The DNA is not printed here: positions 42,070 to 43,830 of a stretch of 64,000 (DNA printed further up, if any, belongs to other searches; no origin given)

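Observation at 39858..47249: Eight-gene operon encoding what looks like a complete lipid-linked pentofuranose (decaprenyl-phospho-arabinose-like) pathway built from non-mycobacterial parts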

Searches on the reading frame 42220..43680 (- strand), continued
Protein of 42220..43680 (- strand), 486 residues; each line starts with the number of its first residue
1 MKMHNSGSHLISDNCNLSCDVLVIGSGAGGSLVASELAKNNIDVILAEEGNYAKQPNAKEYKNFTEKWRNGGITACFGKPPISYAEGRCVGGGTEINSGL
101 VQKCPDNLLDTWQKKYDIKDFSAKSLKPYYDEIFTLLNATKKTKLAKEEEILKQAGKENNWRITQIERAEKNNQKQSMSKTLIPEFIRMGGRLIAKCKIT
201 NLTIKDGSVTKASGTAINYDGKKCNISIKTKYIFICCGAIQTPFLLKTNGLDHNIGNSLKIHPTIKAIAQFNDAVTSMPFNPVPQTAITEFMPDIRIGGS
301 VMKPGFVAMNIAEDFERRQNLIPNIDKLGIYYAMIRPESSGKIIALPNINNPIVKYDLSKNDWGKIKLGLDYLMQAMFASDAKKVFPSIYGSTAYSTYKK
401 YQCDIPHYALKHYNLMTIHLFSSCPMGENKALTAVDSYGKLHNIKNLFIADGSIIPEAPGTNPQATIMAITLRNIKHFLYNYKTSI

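Call 33: find_related_loci(query=A1, collection=genome_contigs, flank=10000)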
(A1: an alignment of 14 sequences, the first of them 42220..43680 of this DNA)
Query A1 (486 aa) in genome_contigs; peptide patterns used: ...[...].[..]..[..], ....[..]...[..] (x = any residue, [..] = any of these).
599 stretches matched a pattern (row limit reached: there are more); 576 encode a relative of the query (tblastn E <= 1e-3); the best 80 are kept; 80 distinct loci.
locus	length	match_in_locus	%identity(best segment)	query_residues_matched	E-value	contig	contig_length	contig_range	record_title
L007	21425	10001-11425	48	3-479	3e-144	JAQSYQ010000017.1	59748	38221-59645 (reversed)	MAG: Gammaproteobacteria bacterium isolate L_E1_T20_B_bin.24 scaffold_1191, whole genome shotgun sequence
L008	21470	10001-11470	42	6-481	7e-135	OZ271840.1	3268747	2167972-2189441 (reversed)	MAG: Alphaproteobacteria bacterium isolate 72443cf9-a358-416b-8693-caead2f30aea genome assembly, chromosome: 1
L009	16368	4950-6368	44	17-473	8e-134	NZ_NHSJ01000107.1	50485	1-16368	Rhodoblastus sphagnicola strain DSM 16996 scaffold0107, whole genome shotgun sequence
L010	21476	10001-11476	42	9-484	8e-134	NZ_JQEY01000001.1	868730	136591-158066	Palleronia rufa strain MOLA 401 Contig_92, whole genome shotgun sequence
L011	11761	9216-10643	42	6-479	2e-130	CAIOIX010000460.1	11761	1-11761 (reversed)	MAG: uncultured beta proteobacterium isolate D14_bin-1168 genome assembly, contig: bin-1168:460/477, whole genome shotgu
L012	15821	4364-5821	43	17-482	2e-130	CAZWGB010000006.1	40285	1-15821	MAG TPA_asm: uncultured Woeseiaceae bacterium isolate SRP260945_co1_111 genome assembly, contig: NODE_1304_length_40285_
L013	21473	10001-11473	42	7-481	2e-129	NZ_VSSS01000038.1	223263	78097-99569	Bradyrhizobium rifense strain CTAW71 CTAW71_S1_R1__contig_39, whole genome shotgun sequence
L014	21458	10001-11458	41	12-481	8e-129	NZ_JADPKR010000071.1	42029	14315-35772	Bradyrhizobium sp. 141 13LoS18_3_44, whole genome shotgun sequence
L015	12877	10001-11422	42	8-479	1e-128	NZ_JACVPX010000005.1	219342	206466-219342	Polynucleobacter sp. Tro8-14-1 NODE_5_length_219342_cov_153.348769, whole genome shotgun sequence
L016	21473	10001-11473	42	6-479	4e-126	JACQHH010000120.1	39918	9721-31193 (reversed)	MAG: Candidatus Lambdaproteobacteria bacterium isolate NC_groundwater_1094_Ag_S2p5_68_117 S_2p5_S6_coassembly_k141_26072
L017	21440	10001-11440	43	16-479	8e-126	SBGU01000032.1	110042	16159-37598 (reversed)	MAG: Alphaproteobacteria bacterium isolate M2405 scaffold_34_1, whole genome shotgun sequence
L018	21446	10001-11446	41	3-468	7e-126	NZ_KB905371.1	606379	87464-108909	Ensifer sp. BR816 scaffold2, whole genome shotgun sequence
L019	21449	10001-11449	40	7-473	1e-125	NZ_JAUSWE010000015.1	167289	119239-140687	Rhizobium mesoamericanum strain DSM 28449 Ga0480173_15, whole genome shotgun sequence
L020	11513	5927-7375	41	7-474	8e-125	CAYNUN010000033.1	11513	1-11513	MAG TPA_asm: uncultured Methylobacteriaceae bacterium isolate SRP318679_co1_61 genome assembly, contig: NODE_8812_length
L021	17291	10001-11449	40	7-473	5e-124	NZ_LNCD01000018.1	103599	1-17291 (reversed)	Rhizobium altiplani strain BR 10423 contig114, whole genome shotgun sequence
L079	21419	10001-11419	34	16-484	2e-98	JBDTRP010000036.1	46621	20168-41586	MAG: Ilumatobacteraceae bacterium isolate cluster3_bin.25 NODE_1903_length_46621_cov_25.569708, whole genome shotgun seq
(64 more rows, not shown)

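Call 36: search_solved_structures(query=window:42220-43680:-, max_evalue=0.00001)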
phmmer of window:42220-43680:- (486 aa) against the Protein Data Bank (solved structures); distinct sequences matched with E-value up to 0.00001: 27.
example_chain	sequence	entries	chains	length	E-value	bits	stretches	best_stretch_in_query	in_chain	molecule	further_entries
8rpf_A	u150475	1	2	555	5.5e-10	41.5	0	133-252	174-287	alcohol oxidase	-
1b4v_A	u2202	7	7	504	3e-08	35.7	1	424-479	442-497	PROTEIN (CHOLESTEROL OXIDASE) | CHOLESTEROL OXIDASE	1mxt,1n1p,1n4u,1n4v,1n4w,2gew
4rek_A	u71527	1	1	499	3e-08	35.7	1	424-479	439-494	Cholesterol oxidase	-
1b8s_A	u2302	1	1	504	3e-08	35.7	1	424-479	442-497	PROTEIN (CHOLESTEROL OXIDASE)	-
4u2l_A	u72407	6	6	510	3.1e-08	35.7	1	424-479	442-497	Cholesterol oxidase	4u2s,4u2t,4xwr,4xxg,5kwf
3cnj_A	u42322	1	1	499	3.3e-08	35.6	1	424-478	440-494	Cholesterol oxidase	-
3b3r_A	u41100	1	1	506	5e-08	35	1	424-479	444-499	Cholesterol oxidase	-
3b6d_A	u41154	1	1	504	5.2e-08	34.9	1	424-479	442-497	Cholesterol oxidase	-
1cc2_A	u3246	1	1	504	5.2e-08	34.9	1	424-479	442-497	PROTEIN (CHOLESTEROL OXIDASE)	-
1cbo_A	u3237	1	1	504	5.9e-08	34.7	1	424-479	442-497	PROTEIN (CHOLESTEROL OXIDASE)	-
9fl2_A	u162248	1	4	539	6.3e-08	34.7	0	417-481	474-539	pyranose oxidase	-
3gyi_A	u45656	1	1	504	1.3e-07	33.6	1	424-479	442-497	Cholesterol oxidase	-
1ijh_A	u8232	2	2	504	5e-07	31.7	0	424-479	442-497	CHOLESTEROL OXIDASE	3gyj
8k6k_A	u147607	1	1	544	7.2e-07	31.2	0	14-70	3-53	Fructose dehydrogenase (N1146A) large subunit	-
7vkd_A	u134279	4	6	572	1e-06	30.7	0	18-137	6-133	GMC oxidoreductase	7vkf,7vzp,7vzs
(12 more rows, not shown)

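Call 48: find_encoding_contigs(protein=P0001, flank=1000, max_places=3)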
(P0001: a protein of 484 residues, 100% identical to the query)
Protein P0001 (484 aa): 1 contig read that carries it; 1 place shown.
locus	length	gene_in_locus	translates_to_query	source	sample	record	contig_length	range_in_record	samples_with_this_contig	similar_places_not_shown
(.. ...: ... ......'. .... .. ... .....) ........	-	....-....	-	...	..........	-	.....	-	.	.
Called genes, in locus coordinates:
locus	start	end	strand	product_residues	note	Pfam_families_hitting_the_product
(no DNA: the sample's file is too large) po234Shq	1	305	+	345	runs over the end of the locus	PF01073:3Beta_HSD, PF01370:Epimerase, PF02719:Polysacc_synt_2, PF04321:RmlD_sub_bind, PF05368:NmrA (weak), PF13460:NAD_binding_10, PF16363:GDP_Man_Dehyd, PF07993:NAD_binding_4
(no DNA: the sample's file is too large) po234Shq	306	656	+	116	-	PF00893:Multi_Drug_Res (weak)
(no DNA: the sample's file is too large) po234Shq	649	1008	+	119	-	-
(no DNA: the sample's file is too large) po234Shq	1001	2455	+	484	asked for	PF00732:GMC_oxred_N, PF05199:GMC_oxred_C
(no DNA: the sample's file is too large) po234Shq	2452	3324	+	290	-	PF01040:UbiA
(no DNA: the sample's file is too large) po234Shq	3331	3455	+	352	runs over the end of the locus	PF01073:3Beta_HSD, PF01370:Epimerase, PF02719:Polysacc_synt_2, PF04321:RmlD_sub_bind, PF05368:NmrA (weak), PF16363:GDP_Man_Dehyd, PF07993:NAD_binding_4, PF13460:NAD_binding_10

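Call 50: predict_structure(alignment_id=A1)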
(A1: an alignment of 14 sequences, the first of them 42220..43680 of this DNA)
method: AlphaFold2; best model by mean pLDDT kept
length: 486 residues; sequences in the alignment: 14
mean_pLDDT: 79.6   pTM: 0.84
mean pLDDT of the five models: 79.6, 77.5, 76.1, 74.1, 73.8
residues with pLDDT >= 90: 158; 70-90: 224; 50-70: 57; < 50: 47
segments of 3 or more residues with pLDDT < 50: 1-6, 55-77, 85-97
pLDDT, mean of each block of 10 residues (from residue 1): 51 94 91 94 92 54 39 45 43 46 84 92 93 83 69 90 81 73 89 92 95 93 95 90 89 81 84 69 72 83 67 79 82 84 78 77 87 93 87 86 73 58 83 92 94 75 81 95 81
secondary structure, 60 per line:
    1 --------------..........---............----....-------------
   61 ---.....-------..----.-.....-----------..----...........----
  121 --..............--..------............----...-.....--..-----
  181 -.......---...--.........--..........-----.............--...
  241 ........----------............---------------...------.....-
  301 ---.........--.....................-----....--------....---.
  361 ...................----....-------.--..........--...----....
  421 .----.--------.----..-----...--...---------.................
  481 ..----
elements in order: E15-24 H28-39 E44-47 H64-68 H106-116 H123-136 H147-158 E163-165 E167-171 H182-188 E192-194 E197-205 E208-217 E223-235 H238-248 E259-270 E286-288 E295-299 H304-312 H315-327 E328-335 E341-344 E353-356 H360-379 E384-387 H398-407 E417-421 E447-449 H464-482
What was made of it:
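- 42220..43680 (-): GMC-family FAD oxidoreductase with no signal peptide, the candidate dehydrogenase that oxidises a hydroxyl of the lipid-linked ribofuranose. AF2 pLDDT 79.6 (call 50).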

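Call 54: fold_search(model_id=the predicted structure, library=pdb)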
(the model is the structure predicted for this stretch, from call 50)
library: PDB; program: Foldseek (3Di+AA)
matches with E <= 10: 1990; with E <= 0.001: 1144
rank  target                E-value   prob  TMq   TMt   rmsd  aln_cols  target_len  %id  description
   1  9jqa_A                4.9e-28  1.00  0.67  0.60   7.7       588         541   16  Cryo-EM Structure of Fructose Dehydrogenase Variant from Gluconobacter japonicus Truncating Heme 1c and C-Terminal Hyd (released 2025-08-06)
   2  8jej_A                5.2e-28  1.00  0.65  0.59   8.9       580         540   16  Cryo-EM Structure of Na-dithionite Reduced Membrane-bound Fructose Dehydrogenase from Gluconobacter japonicus (released 2023-10-25)
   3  8k6k_A                1.3e-27  1.00  0.69  0.63   6.5       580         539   16  Cryo-EM Structure of Membrane-bound Fructose Dehydrogenase from Gluconobacter japonicus variant-N1146A (released 2024-05-22)
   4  7w2j_A                2.6e-27  1.00  0.68  0.63   6.4       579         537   16  Cryo-EM Structure of Membrane-bound Fructose Dehydrogenase from Gluconobacter japonicus (released 2022-11-30)
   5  8xcm_A                3.1e-26  1.00  0.70  0.64   6.3       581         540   16  Cryo-EM Structure of Membrane-bound Fructose Dehydrogenase from Gluconobacter japonicus variant-N1146Q (released 2024-05-22)
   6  8k6j_A                4.7e-26  1.00  0.67  0.61   7.0       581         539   15  Cryo-EM Structure of Membrane-bound Fructose Dehydrogenase from Gluconobacter japonicus variant-H1147A (released 2024-05-22)
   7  8xcn_A                7.1e-26  1.00  0.70  0.64   5.9       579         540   15  Cryo-EM Structure of Membrane-bound Fructose Dehydrogenase from Gluconobacter japonicus variant-N1190A (released 2024-05-22)
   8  8grj_B                4.6e-25  1.00  0.66  0.61   7.7       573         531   16  Crystal structure of gamma-alpha subunit complex from Burkholderia cepacia FAD glucose dehydrogenase in complex with g (released 2023-09-06)
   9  3b3r                  2.8e-24  1.00  0.67  0.65   5.5       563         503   15  Crystal structure of Streptomyces cholesterol oxidase H447Q/E361Q mutant bound to glycerol (0.98A) (released 2007-12-18)
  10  3cnj                  1.1e-23  1.00  0.66  0.65   5.9       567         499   15  Cholesterol oxidase from Streptomyces sp. F359W mutant (0.95A) (released 2008-04-29)
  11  1b4v                  1.7e-23  1.00  0.67  0.66   5.5       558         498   16  CHOLESTEROL OXIDASE FROM STREPTOMYCES (released 1999-01-06)
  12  3gyi                  1.7e-23  1.00  0.66  0.65   6.1       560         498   15  Cholesterol oxidase from Streptomyces sp. N485D mutant (1.0A) (released 2009-12-01)
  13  2gew                  1.9e-23  1.00  0.68  0.67   5.9       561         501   14  Atomic resolution structure of cholesterol oxidase @ pH 9.0 (Streptomyces sp. SA-COO) (released 2006-05-02)
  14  6a2u_B                2.0e-23  1.00  0.66  0.61   6.5       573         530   16  Crystal structure of gamma-alpha subunit complex from Burkholderia cepacia FAD glucose dehydrogenase (released 2019-06-19)
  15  3b6d                  2.2e-23  1.00  0.67  0.66   5.5       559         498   15  Crystal Structure of Streptomyces Cholesterol Oxidase H447Q/E361Q mutant (1.2A) (released 2007-12-18)
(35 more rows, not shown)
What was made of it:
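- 42220..43680 (-): Foldseek top hits are the membrane-bound fructose dehydrogenase large subunit and the FAD-glucose dehydrogenase alpha subunit, then cholesterol oxidase, C-glycoside 3-oxidase and pyranose oxidase (call 54).
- On GMC oxidoreductases: The fold is confirmed (call 54).
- Closest known: Membrane-bound FAD sugar dehydrogenase complexes. Same: These are the best structural matches of the GMC protein (E about 1e-27 to 1e-23, call 54).
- Many GMC enzymes oxidise primary alcohols (established knowledge of choline oxidase, HMF oxidase and aryl-alcohol oxidase, which appear among the structural neighbours in call 54). The closest structural neighbours (fructose 5-dehydrogenase, glucose dehydrogenase, cholesterol oxidase, glycoside 3-oxidase) mostly oxidise secondary or anomeric hydroxyls (call 54).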

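Call 91: search_protein_families(library=pfam, proteins=[L079:12-1355:+, L079:1359-3599:-, L079:3772-7920:+, L079:13492-14658:-, L079:14651-15529:-, L079:15451-16812:-, L079:16824-18404:-, L079:18546-19736:+, L079:19733-20698:-, L079:20479-21393:-], max_evalue=0.0001)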
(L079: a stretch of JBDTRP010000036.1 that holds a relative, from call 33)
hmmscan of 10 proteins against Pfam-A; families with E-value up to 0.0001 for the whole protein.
L079:12-1355:+ (447 aa): 1 family
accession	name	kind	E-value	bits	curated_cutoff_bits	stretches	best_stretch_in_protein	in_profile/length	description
PF04311.20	DUF459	-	4.8e-06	26.5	27.2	0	313-403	98-191/197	Protein of unknown function (DUF459)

L079:1359-3599:- (746 aa): 0 families

L079:3772-7920:+ (1382 aa): 1 family
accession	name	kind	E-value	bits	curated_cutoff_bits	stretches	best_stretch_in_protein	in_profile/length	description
PF13231.12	PMT_2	-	2.4e-06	28.3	26.1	1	460-619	2-159/160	Dolichyl-phosphate-mannose-protein mannosyltransferase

L079:13492-14658:- (388 aa): 6 families
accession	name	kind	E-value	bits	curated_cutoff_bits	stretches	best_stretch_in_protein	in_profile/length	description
PF00534.26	Glycos_transf_1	-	6.8e-31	107.5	26.4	1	209-358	16-169/172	Glycosyl transferases group 1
PF13692.12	Glyco_trans_1_4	-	1.8e-27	96.8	27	1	209-344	2-139/142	Glycosyl transferases group 1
PF13439.12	Glyco_transf_4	-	1.2e-13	51.8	28.5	1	38-197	2-168/170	Glycosyltransferase Family 4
PF13524.12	Glyco_trans_1_2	-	1.3e-07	32.1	25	1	226-372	5-140/144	Glycosyl transferase-like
PF20706.3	GT4-conflict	-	4.1e-07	29.7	26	1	207-360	196-370/385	Family 4 Glycosyltransferase in conflict systems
PF13579.12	Glyco_trans_4_4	-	1.4e-06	29.2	29.7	1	38-194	1-158/158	Glycosyl transferase 4-like domain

L079:14651-15529:- (292 aa): 3 families
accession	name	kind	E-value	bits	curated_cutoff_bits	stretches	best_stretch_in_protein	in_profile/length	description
PF00106.31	adh_short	-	6.9e-30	104.4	26.6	1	49-239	2-191/195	short chain dehydrogenase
PF13561.12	adh_short_C2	-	4.5e-22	79.2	27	1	59-241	8-187/236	Enoyl-(Acyl carrier protein) reductase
PF08659.16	KR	-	1.4e-08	35.3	22.6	1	49-209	2-161/180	KR domain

L079:15451-16812:- (453 aa): 2 families
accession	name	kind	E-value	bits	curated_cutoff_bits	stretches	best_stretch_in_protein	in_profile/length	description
PF01565.28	FAD_binding_4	-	2.7e-18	66.4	26.4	1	29-152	12-138/139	FAD binding domain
PF04030.19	ALO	-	5.2e-06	26.8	23.1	1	395-447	203-255/258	D-arabinono-1,4-lactone oxidase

L079:16824-18404:- (526 aa): 4 families
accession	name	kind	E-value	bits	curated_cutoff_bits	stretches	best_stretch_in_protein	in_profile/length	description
PF01512.22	Complex1_51K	-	5.6e-38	130.6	31.2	1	82-272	3-149/150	Nuo51 FMN-binding domain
PF10589.14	NADH_4Fe-4S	-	4e-15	55.9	23.5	1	382-464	2-84/85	NADH-ubiquinone oxidoreductase-F iron-sulfur binding region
PF10531.15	SLBB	-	8.9e-11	41.9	27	1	297-333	3-39/55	SLBB domain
PF22461.2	SLBB_2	-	6.1e-07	29.9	27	1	297-339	4-48/79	SLBB domain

L079:18546-19736:+ (396 aa): 0 families

L079:19733-20698:- (321 aa): 1 family
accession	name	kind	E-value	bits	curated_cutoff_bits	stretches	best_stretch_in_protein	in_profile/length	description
PF13578.12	Methyltransf_24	-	8.3e-17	62.4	26.3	1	114-233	1-104/105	Methyltransferase domain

L079:20479-21393:- (304 aa): 1 family
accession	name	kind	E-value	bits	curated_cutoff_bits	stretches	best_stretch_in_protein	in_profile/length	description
PF01040.23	UbiA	-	3.5e-25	89.2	34.2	1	34-278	1-242/250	UbiA prenyltransferase family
